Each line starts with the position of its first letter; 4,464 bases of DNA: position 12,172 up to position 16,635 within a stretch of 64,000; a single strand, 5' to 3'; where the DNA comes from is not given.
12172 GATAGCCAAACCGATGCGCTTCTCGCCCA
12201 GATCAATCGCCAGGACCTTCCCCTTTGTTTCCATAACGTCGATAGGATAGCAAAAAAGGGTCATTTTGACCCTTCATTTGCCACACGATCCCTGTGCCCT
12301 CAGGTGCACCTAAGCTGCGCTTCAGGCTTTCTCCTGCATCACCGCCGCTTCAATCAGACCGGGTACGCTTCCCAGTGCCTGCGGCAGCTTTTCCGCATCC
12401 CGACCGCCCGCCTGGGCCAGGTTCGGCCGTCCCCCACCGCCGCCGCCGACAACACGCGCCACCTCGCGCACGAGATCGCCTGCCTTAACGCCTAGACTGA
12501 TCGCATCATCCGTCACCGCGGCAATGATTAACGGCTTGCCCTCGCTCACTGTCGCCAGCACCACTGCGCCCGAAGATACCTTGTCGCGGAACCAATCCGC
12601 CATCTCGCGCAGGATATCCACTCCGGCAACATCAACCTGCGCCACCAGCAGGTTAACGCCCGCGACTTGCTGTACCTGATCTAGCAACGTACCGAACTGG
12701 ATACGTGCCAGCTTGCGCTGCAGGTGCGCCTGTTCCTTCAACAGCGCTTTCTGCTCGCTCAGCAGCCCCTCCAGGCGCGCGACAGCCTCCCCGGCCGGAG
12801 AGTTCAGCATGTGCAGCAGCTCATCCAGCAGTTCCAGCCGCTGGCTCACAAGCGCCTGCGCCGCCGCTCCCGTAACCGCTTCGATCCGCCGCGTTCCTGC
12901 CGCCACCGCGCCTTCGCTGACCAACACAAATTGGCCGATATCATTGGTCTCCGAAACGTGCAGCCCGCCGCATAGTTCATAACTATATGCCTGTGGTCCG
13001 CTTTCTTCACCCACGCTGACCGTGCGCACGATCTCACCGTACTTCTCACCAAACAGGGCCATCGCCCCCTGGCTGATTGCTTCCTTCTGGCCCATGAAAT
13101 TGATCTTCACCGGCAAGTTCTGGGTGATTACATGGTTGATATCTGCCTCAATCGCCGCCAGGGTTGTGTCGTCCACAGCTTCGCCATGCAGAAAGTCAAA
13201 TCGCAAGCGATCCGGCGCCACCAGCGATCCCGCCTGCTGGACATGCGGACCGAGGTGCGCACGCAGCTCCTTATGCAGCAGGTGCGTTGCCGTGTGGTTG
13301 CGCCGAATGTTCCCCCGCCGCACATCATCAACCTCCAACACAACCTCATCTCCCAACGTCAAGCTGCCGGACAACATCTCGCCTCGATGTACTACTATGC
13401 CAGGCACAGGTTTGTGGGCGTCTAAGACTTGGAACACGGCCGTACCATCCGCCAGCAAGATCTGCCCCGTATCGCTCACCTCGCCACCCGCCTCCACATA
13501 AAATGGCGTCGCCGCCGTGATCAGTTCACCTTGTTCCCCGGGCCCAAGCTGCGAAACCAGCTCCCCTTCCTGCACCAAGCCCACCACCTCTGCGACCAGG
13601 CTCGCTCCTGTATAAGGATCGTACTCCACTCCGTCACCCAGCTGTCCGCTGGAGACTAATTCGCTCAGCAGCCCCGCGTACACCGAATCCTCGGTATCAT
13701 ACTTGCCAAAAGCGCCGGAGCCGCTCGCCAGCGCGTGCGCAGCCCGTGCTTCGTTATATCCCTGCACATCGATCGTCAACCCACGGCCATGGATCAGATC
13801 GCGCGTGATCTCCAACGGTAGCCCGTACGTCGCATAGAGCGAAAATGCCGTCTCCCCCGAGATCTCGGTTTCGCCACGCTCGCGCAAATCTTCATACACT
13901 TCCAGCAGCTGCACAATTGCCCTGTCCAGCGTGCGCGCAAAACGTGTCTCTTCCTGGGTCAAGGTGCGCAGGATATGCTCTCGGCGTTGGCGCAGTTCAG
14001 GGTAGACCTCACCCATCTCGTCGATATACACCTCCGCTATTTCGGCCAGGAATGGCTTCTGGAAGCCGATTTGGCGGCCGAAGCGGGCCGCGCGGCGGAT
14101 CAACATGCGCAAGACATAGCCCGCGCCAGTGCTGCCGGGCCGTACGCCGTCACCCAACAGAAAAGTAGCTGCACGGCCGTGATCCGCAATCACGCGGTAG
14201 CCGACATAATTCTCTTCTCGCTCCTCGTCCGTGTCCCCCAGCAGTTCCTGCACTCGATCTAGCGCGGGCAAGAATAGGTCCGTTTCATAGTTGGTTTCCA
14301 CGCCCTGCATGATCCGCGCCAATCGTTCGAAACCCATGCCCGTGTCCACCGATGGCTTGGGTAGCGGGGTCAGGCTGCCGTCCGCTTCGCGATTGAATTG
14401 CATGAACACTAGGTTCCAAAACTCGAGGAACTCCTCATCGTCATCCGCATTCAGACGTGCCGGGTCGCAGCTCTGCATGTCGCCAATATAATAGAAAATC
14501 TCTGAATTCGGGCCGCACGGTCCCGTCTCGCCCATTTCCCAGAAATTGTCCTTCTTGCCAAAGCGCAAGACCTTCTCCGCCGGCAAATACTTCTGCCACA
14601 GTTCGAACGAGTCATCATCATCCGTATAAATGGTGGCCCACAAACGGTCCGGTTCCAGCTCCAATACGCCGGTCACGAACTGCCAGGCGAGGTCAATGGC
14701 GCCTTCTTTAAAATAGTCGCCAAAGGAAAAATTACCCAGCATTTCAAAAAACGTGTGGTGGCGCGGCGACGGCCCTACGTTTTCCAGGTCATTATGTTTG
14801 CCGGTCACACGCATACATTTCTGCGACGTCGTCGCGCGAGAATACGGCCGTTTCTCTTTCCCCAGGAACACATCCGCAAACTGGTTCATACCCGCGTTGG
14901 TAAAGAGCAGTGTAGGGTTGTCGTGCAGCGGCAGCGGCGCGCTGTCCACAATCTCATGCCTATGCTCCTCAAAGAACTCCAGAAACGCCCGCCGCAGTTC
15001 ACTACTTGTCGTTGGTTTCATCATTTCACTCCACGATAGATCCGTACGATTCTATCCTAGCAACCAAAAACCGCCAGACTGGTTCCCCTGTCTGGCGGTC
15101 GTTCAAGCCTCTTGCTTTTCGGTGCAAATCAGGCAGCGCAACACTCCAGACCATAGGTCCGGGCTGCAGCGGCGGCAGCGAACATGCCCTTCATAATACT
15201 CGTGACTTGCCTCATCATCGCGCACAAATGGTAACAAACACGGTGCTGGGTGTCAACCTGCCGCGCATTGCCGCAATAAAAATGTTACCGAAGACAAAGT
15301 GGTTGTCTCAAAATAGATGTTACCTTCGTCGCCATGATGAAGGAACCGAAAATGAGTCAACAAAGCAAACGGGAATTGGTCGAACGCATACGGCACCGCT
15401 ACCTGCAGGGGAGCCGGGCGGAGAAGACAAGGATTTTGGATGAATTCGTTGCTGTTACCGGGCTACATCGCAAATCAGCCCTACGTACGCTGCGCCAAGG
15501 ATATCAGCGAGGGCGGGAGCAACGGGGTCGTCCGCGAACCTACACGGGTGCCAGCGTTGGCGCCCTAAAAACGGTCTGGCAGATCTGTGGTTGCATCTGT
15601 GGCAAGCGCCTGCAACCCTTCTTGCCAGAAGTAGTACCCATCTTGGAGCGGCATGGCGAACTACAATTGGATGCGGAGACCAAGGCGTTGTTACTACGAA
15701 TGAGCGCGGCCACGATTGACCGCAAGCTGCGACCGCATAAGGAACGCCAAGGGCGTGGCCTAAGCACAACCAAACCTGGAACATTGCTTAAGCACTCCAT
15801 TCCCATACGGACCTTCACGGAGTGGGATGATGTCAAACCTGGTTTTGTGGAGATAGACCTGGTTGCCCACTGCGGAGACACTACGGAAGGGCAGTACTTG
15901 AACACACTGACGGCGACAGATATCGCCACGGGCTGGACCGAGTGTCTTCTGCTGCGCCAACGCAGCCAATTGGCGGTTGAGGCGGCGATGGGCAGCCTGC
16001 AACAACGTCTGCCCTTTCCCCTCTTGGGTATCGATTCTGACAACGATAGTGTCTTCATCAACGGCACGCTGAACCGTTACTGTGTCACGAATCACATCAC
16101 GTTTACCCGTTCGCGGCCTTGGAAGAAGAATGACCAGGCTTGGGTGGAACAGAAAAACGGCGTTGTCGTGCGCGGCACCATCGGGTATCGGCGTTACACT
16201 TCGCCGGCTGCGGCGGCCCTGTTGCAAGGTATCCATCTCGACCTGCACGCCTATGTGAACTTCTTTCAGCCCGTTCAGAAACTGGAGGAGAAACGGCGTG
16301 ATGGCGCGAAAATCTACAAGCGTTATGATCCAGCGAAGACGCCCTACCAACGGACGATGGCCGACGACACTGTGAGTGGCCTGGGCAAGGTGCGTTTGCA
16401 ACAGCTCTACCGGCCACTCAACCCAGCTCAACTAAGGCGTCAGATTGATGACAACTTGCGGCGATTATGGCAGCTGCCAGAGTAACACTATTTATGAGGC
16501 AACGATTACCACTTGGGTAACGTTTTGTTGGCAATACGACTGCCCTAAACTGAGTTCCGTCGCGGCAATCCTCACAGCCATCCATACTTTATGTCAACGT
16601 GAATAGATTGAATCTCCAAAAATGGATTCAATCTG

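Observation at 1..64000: Highly iterated 8-bp palindrome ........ (about 46 exact copies, roughly 1-3 expected)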

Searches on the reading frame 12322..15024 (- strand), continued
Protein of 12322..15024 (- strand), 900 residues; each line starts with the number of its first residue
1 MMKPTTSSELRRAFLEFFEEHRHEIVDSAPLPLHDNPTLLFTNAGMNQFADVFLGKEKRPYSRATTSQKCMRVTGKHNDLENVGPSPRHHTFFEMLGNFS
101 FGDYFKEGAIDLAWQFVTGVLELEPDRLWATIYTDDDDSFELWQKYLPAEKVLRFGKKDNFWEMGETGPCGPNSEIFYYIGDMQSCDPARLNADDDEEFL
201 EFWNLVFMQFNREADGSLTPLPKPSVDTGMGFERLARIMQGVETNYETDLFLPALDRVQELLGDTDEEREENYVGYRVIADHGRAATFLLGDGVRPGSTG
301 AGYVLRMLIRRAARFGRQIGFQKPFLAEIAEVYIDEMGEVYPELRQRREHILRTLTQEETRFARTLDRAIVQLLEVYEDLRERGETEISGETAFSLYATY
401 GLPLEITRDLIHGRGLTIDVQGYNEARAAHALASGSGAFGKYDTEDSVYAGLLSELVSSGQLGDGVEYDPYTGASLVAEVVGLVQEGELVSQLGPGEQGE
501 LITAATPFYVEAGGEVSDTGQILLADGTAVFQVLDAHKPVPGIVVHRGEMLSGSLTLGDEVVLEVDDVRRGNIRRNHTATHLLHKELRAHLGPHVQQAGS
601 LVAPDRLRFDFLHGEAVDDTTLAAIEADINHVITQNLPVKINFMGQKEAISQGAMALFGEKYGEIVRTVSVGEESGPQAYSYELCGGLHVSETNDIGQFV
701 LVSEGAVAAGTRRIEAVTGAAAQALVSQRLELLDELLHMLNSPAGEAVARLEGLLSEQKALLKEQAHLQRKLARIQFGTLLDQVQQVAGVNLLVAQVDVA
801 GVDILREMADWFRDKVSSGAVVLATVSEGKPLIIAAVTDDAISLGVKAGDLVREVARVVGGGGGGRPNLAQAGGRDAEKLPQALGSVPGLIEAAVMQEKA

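Call 38: find_encoding_contigs(protein=P0119, flank=10000, max_places=1)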
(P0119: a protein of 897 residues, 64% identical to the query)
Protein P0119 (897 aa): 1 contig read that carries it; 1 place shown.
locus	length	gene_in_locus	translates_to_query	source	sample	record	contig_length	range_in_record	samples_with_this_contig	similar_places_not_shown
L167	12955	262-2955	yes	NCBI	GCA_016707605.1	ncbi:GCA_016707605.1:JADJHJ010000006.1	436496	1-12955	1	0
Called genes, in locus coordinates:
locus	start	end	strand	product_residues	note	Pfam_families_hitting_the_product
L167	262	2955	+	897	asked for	PF01411:tRNA-synt_2c, PF07973:tRNA_SAD, PF02272:DHHA1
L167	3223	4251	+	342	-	-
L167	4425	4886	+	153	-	PF03652:RuvX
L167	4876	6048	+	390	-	PF02618:YceG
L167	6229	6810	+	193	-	PF13433:Peripla_BP_5 (weak), PF13458:Peripla_BP_6, PF01094:ANF_receptor (weak), PF13458:Peripla_BP_6 (weak)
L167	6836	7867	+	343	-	-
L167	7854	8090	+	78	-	-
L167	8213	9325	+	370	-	-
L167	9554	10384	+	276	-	PF01464:SLT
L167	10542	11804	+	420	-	-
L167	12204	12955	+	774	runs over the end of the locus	-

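Call 39: find_encoding_contigs(protein=P0024, flank=10000, max_places=1)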
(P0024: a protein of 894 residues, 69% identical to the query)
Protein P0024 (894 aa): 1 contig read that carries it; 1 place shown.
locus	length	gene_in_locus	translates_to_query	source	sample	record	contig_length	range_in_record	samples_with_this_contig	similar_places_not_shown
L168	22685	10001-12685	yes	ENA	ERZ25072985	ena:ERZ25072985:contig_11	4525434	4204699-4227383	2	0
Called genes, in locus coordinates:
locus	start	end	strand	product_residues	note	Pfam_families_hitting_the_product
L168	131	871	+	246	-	PF00578:AhpC-TSA (weak), PF08534:Redoxin (weak)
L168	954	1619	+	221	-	-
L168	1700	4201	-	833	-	PF00133:tRNA-synt_1, PF09334:tRNA-synt_1g, PF08264:Anticodon_1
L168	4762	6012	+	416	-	PF01551:Peptidase_M23, PF13620:CarboxypepD_reg (faint)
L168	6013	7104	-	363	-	PF00072:Response_reg, PF00512:HisKA, PF02518:HATPase_c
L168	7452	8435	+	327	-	PF21948:LplA-B_cat, PF03099:BPL_LplA_LipB (weak), PF10437:Lip_prot_lig_C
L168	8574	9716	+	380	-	-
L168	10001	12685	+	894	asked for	PF01411:tRNA-synt_2c, PF07973:tRNA_SAD, PF02272:DHHA1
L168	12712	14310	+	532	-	PF04865:Baseplate_J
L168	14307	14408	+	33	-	-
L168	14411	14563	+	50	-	-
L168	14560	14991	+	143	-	PF03652:RuvX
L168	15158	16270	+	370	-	PF02618:YceG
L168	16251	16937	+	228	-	PF13458:Peripla_BP_6, PF13433:Peripla_BP_5 (weak), PF01094:ANF_receptor (weak)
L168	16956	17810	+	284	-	PF10046:BLOC1_2 (faint)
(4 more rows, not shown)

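Call 41: search_protein_families(library=pfam, proteins=[L166:3551-4654:+, L166:4670-6913:-, L166:6959-9502:-], max_evalue=0.001)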
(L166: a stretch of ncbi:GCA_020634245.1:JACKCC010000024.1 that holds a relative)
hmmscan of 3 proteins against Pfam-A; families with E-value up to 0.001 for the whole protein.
L166:3551-4654:+ (367 aa): 1 family
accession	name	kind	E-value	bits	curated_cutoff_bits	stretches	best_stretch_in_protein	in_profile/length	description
PF01878.24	EVE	-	0.00011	22.6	23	1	25-94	27-108/145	EVE domain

L166:4670-6913:- (747 aa): 0 families

L166:6959-9502:- (847 aa): 0 families

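Call 64: find_homologous_proteins(query=L166:3551-4654:+, max_evalue=0.00001)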
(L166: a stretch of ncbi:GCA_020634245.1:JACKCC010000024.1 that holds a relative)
Query L166:3551-4654:+ (367 aa): 5899 proteins with E <= 0.00001 among 8000 candidates; the best 120 are listed.
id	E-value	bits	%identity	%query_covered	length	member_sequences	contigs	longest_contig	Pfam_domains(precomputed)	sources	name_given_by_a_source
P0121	1.7e-240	815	100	100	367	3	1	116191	PF27126.1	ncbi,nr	ncbi:MAG: EVE domain-containing protein [Ardenticatenaceae bacterium]|nr:EVE domain-containing prote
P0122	3.4e-182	623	75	100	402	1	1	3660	PF01878.25,PF27126.1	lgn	-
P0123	1.4e-179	615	74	100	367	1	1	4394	PF01878.25,PF27126.1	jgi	jgi:predicted RNA-binding protein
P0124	1.4e-179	615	74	100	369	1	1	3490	PF01878.25,PF27126.1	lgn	-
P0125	1.7e-178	611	72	100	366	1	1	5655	PF01878.25,PF27126.1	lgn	-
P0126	1.6e-175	601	73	100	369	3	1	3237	PF01878.25,PF27126.1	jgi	jgi:predicted RNA-binding protein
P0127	2.3e-175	601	72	100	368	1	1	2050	PF01878.25,PF27126.1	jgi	jgi:hypothetical protein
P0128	2.4e-174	597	70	100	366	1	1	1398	PF01878.25,PF27126.1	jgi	jgi:hypothetical protein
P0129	1.0e-173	595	71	100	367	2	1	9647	PF27126.1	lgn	-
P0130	1.0e-173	595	71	100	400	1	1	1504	PF01878.25,PF27126.1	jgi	jgi:predicted RNA-binding protein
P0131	1.7e-173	595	70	100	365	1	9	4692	PF01878.25,PF27126.1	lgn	-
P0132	2.2e-173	594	71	100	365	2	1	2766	PF01878.25,PF27126.1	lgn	-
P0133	2.4e-173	594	70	100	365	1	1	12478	PF01878.25,PF27126.1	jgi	jgi:hypothetical protein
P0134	2.7e-173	594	71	100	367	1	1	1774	PF01878.25,PF27126.1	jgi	jgi:hypothetical protein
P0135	4.7e-173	593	70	100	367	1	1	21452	PF01878.25,PF27126.1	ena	-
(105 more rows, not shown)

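Call 65: find_encoding_contigs(protein=P0050, flank=10000, max_places=1)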
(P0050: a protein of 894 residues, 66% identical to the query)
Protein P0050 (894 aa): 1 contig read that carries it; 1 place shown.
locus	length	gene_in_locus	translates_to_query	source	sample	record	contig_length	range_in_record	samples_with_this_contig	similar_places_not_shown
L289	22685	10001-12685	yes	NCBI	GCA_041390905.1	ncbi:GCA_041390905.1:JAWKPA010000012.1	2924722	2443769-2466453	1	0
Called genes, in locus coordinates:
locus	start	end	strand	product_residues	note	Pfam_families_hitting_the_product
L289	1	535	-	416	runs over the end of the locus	-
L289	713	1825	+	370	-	PF13439:Glyco_transf_4, PF13579:Glyco_trans_4_4 (weak), PF20706:GT4-conflict, PF00534:Glycos_transf_1, PF13692:Glyco_trans_1_4, PF13524:Glyco_trans_1_2 (weak)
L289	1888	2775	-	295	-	PF00561:Abhydrolase_1, PF12697:Abhydrolase_6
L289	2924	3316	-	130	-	PF13366:PDDEXK_3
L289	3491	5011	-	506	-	PF11794:HpaB_N, PF03241:HpaB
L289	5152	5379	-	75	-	-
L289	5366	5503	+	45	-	-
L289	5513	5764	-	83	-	PF12441:CopG_antitoxin (weak)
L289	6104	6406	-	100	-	-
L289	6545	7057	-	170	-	PF12867:DinB_2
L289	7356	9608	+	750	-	PF03636:Glyco_hydro_65N, PF03632:Glyco_hydro_65m, PF03633:Glyco_hydro_65C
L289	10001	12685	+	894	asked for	PF01411:tRNA-synt_2c, PF07973:tRNA_SAD, PF02272:DHHA1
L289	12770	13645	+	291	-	-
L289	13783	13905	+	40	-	-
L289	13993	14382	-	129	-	PF01850:PIN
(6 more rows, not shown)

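Call 66: find_encoding_contigs(protein=P0058, flank=10000, max_places=1)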
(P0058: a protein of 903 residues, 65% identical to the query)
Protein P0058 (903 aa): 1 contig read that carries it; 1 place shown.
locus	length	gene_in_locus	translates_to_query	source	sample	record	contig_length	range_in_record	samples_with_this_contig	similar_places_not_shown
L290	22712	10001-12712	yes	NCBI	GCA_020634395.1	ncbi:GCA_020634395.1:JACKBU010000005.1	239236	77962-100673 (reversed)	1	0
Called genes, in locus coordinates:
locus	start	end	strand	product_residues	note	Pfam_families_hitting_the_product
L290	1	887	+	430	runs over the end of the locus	PF00275:EPSP_synthase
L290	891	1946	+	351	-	PF03781:FGE-sulfatase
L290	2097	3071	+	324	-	PF01370:Epimerase, PF04321:RmlD_sub_bind (weak), PF16363:GDP_Man_Dehyd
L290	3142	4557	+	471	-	PF02878:PGM_PMM_I, PF02879:PGM_PMM_II, PF02880:PGM_PMM_III, PF00408:PGM_PMM_IV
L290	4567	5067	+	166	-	PF03061:4HBT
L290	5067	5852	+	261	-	PF01026:TatD_DNase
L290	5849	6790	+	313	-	PF00535:Glycos_transf_2, PF13641:Glyco_tranf_2_3, PF13632:Glyco_trans_2_3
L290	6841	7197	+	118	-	-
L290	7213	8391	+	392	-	PF08323:Glyco_transf_5 (faint), PF20706:GT4-conflict (faint), PF13439:Glyco_transf_4, PF13579:Glyco_trans_4_4, PF00534:Glycos_transf_1, PF13692:Glyco_trans_1_4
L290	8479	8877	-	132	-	PF01641:SelR, PF24046:At4g08330 (faint)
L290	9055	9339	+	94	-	PF05015:HigB-like_toxin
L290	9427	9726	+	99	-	PF12844:HTH_19 (weak), PF01381:HTH_3, PF15943:YdaS_toxin (weak)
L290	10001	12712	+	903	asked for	PF01411:tRNA-synt_2c, PF07973:tRNA_SAD, PF02272:DHHA1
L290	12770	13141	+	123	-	PF05635:23S_rRNA_IVP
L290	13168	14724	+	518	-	PF04865:Baseplate_J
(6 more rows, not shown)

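Call 67: find_encoding_contigs(protein=P0113, flank=10000, max_places=1)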
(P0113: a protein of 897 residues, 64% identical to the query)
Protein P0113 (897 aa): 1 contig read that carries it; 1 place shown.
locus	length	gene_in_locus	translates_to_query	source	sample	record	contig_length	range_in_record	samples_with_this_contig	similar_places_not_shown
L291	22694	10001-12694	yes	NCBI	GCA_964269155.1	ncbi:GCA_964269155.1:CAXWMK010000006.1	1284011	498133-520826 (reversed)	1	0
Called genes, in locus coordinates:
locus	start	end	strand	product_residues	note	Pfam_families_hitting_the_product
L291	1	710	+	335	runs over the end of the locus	PF02826:2-Hacid_dh_C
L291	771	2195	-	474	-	PF01116:F_bP_aldolase, PF08013:GatZ_KbaZ-like (weak)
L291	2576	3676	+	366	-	PF00696:AA_kinase, PF01472:PUA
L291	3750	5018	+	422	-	PF00171:Aldedh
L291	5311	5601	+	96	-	PF13384:HTH_23 (weak), PF13551:HTH_29, PF13565:HTH_32 (weak)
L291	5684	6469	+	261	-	PF13358:DDE_3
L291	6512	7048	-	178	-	PF13302:Acetyltransf_3, PF00583:Acetyltransf_1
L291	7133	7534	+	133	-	PF04255:DUF433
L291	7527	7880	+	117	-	PF18480:DUF5615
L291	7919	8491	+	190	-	-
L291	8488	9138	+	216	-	-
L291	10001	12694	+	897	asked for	PF01411:tRNA-synt_2c, PF07973:tRNA_SAD, PF02272:DHHA1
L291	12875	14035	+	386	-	-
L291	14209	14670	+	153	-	PF03652:RuvX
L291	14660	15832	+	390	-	PF02618:YceG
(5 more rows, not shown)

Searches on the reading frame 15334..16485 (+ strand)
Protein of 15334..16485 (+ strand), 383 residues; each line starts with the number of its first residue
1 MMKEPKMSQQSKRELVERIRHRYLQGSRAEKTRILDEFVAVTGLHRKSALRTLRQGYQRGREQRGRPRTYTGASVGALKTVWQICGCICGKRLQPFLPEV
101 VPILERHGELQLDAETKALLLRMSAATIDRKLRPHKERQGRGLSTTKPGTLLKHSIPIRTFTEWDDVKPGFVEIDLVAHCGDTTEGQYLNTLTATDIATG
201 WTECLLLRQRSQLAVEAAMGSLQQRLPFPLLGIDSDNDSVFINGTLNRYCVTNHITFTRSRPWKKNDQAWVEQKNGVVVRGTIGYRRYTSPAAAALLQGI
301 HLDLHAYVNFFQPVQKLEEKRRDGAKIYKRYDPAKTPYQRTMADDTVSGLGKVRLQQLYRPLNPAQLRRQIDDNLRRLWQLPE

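Call 6: search_protein_families(library=ncbifam, proteins=[window:15334-16485:+], max_evalue=1e-10)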
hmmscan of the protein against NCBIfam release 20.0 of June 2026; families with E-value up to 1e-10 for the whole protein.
window:15334-16485:+ (383 aa): 0 families

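Call 41: search_protein_families(library=pfam, proteins=[window:15334-16485:+], max_evalue=0.001)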
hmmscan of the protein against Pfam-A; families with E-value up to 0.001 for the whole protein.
window:15334-16485:+ (383 aa): 1 family
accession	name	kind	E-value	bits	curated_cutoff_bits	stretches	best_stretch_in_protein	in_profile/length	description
PF00665.32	rve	-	4.7e-05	24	32.6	1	172-264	8-101/102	Integrase core domain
